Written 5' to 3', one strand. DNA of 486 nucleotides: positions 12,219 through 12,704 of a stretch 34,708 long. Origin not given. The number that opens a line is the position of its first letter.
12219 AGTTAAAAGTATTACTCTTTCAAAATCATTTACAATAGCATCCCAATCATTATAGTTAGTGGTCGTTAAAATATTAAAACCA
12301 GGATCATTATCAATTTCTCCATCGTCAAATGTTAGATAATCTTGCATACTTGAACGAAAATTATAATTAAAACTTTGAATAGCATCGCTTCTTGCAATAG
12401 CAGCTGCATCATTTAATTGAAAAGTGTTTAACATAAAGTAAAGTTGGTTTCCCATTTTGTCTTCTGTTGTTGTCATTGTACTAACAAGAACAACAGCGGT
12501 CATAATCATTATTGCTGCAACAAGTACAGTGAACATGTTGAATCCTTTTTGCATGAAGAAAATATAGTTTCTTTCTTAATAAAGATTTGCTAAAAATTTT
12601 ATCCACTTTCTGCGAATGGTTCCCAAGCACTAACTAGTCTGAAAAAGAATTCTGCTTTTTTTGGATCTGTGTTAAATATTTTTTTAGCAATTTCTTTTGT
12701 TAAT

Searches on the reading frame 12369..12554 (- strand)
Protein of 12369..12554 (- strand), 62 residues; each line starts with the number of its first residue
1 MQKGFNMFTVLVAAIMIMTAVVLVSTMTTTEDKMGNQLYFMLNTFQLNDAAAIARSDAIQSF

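Call 64: search_protein_families(library=ncbifam, proteins=[window:12369-12554:-], max_evalue=10)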
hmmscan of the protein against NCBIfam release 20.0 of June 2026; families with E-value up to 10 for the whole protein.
seq(62 aa): 1 family
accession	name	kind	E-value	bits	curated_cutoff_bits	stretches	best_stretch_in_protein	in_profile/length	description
NF033232.1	small_YtzI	equivalog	0.12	11.8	33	1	7-29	1-23/41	YtzI protein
